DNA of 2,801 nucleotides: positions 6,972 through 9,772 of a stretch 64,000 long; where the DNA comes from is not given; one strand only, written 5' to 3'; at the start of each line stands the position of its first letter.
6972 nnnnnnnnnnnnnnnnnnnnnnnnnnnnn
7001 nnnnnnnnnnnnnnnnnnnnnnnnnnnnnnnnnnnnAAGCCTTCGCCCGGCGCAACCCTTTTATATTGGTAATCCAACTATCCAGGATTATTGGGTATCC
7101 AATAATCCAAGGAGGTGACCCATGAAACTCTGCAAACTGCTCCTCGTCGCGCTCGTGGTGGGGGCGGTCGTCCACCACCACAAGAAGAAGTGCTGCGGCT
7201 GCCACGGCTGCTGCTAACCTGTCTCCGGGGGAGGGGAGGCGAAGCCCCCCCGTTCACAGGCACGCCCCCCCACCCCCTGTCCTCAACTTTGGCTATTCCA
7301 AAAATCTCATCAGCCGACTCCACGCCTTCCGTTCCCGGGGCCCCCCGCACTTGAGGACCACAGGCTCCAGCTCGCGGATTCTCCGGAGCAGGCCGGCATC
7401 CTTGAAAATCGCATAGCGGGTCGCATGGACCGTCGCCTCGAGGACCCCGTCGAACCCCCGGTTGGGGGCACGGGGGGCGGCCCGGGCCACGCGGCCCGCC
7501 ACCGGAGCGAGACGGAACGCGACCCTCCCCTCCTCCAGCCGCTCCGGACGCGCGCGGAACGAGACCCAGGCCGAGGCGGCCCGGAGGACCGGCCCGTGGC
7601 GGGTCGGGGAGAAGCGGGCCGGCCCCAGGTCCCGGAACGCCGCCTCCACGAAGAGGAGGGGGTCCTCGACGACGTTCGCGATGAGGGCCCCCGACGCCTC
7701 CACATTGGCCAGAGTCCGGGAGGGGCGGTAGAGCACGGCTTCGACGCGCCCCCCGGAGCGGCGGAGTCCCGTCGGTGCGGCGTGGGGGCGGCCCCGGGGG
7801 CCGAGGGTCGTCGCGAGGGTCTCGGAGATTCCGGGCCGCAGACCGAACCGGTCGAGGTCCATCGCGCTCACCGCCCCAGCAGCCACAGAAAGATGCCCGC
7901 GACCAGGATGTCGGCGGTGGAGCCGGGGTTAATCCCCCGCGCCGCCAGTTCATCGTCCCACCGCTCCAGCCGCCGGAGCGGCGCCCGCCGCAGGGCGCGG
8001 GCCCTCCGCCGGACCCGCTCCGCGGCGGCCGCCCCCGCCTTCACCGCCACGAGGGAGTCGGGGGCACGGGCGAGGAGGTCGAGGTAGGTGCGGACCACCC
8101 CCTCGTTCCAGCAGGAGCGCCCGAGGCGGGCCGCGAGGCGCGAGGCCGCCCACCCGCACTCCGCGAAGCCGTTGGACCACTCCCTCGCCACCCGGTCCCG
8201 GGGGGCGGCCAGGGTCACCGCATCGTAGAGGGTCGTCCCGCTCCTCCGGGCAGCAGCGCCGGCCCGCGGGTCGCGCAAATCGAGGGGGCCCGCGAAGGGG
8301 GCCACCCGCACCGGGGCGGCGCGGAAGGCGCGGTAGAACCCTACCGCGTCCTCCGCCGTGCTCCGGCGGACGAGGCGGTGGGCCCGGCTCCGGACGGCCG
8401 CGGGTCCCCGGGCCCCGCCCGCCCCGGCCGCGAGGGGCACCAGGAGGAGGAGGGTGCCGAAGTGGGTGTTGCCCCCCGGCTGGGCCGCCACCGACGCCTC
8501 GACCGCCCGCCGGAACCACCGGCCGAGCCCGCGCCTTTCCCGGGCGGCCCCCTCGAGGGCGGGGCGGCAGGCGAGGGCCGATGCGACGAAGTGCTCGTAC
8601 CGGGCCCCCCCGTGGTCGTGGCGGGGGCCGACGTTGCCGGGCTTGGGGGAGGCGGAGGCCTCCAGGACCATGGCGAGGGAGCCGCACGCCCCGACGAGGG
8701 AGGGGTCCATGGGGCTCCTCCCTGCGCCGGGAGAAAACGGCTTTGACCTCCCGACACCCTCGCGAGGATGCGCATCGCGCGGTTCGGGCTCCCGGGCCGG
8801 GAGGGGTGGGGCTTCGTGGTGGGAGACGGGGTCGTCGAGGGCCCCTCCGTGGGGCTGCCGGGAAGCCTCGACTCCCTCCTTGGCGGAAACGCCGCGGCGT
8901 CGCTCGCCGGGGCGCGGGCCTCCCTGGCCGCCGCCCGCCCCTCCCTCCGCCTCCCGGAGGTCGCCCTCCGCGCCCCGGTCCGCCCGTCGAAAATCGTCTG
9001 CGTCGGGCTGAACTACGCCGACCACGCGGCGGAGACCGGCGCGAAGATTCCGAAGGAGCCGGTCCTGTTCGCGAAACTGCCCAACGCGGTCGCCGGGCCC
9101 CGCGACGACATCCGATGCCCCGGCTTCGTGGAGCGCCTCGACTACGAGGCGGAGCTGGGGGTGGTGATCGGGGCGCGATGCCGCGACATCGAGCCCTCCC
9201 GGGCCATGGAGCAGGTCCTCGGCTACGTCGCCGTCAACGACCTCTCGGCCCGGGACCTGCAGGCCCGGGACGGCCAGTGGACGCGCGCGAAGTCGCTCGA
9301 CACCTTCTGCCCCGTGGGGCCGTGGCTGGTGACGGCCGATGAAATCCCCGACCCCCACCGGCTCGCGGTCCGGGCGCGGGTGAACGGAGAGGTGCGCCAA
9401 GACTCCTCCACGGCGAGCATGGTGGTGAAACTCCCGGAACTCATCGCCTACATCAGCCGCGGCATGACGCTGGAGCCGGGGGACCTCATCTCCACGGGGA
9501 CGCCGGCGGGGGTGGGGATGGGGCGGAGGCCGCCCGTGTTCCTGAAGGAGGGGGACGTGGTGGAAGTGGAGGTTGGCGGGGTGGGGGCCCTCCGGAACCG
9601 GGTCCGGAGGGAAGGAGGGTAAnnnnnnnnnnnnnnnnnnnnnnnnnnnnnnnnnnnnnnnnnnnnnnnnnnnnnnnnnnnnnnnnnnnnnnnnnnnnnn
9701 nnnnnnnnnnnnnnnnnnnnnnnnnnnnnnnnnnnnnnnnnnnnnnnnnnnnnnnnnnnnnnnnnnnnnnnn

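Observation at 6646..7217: PadR regulator with a Cys-rich wing, divergent from an unannotated 31-aa Cys/His-rich membrane peptide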

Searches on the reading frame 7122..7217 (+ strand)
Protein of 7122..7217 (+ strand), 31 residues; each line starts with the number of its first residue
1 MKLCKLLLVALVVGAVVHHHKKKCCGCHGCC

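Call 5: search_protein_families(library=pfam, proteins=[window:7122-7217:+], max_evalue=0.01)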
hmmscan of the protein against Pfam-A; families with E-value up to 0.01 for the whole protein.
window:7122-7217:+ (31 aa): 0 families

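Call 21: search_protein_families(library=ncbifam, proteins=[window:7122-7217:+], max_evalue=0.01)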
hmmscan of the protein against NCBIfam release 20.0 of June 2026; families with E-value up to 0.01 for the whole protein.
window:7122-7217:+ (31 aa): 0 families

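Call 44: list_cluster_members(proteins=[window:7122-7214:+, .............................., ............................, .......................])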
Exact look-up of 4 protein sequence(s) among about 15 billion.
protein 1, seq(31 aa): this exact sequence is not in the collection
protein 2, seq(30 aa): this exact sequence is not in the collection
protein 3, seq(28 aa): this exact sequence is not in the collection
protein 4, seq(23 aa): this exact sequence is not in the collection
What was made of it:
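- The exact sequence is absent from the clustered protein collection (call 44).
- Tried and rejected: An exact look-up of four peptide versions in the clustered collection found none (call 44).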

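Call 45: find_encoding_contigs(protein=window:7122-7217:+, flank=3000, max_places=10)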
Protein window:7122-7217:+ (31 aa): 6 contigs read that carry it; 4 places shown.
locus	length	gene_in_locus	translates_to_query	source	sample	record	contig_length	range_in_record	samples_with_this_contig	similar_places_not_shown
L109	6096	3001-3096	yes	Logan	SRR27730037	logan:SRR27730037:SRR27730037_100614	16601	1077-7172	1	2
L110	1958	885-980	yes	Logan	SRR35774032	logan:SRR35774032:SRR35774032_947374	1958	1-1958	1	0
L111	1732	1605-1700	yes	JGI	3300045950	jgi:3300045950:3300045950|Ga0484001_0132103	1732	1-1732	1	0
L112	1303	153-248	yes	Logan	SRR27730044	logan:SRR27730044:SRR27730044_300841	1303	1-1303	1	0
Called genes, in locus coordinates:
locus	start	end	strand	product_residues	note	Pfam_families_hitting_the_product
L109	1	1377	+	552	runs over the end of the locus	PF23441:SDR (faint), PF00106:adh_short, PF08659:KR, PF13561:adh_short_C2, PF00106:adh_short, PF08659:KR, PF13561:adh_short_C2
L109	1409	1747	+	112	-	-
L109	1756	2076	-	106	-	-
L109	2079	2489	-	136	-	PF09969:DUF2203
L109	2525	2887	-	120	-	PF03551:PadR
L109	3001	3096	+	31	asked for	-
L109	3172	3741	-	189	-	PF04289:DUF447_N, PF20766:DUF447_C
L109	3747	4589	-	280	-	PF01874:CitG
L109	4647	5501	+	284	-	PF01557:FAA_hydrolase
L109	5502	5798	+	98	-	-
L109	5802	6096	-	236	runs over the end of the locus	-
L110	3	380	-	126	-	?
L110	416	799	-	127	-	PF03551:PadR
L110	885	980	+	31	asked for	-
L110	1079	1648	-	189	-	PF04289:DUF447_N, PF20766:DUF447_C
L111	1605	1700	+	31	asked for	-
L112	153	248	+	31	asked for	-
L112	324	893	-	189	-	PF04289:DUF447_N, PF20766:DUF447_C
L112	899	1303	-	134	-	?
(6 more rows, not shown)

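Call 68: search_protein_representatives(protein=window:7122-7214:+)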
Query: 31 residues. Proteins with E-value up to 0.001 (for the whole library): 0; up to 1e-10: 0; up to 1e-30: 0. The best 0 are listed.
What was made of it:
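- On Metallothioneins (SmtA/BmtA, MymT): No Pfam or NCBIfam hit (calls 5, 21). phmmer against 1.84 billion representatives gave 0 hits (call 68).
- An exhaustive protein search found no homologs (call 68).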

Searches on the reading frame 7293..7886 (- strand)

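Call 5: search_protein_families(library=pfam, proteins=[window:7293-7886:-], max_evalue=0.01)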
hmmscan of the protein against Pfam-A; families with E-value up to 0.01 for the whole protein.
window:7293-7886:- (197 aa): 2 families
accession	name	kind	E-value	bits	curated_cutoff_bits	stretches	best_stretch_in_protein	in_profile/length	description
PF04289.18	DUF447_N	-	2.9e-25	88.9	24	1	21-133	1-112/114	Protein of unknown function (DUF447) N-terminal domain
PF20766.2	DUF447_C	-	5.7e-16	58.7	24.8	1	142-194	1-53/53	Protein of unknown function (DUF447)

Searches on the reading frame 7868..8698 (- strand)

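Call 5: search_protein_families(library=pfam, proteins=[window:7868-8698:-], max_evalue=0.01)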
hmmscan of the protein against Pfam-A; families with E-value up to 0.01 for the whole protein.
window:7868-8698:- (276 aa): 1 family
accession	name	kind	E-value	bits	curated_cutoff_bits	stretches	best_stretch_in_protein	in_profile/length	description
PF01874.21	CitG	-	3.2e-65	221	27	1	5-271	3-283/284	ATP:dephospho-CoA triphosphoribosyl transferase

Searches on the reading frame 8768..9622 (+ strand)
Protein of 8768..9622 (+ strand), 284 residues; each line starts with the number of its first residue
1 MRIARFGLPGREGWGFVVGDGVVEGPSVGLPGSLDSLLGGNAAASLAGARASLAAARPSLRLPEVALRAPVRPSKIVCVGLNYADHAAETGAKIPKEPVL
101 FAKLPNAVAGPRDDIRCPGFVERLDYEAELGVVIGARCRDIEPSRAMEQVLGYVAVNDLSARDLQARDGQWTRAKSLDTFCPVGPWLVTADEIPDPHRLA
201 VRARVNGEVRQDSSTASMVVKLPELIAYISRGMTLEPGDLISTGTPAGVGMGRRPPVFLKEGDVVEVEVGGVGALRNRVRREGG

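Call 5: search_protein_families(library=pfam, proteins=[window:8768-9622:+], max_evalue=0.01)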
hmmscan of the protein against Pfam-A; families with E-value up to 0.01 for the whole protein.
window:8768-9622:+ (284 aa): 1 family
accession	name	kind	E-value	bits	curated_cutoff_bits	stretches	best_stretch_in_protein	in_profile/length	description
PF01557.24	FAA_hydrolase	-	5.1e-81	271.9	23.9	1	75-280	1-214/214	Fumarylacetoacetate (FAA) hydrolase C-terminal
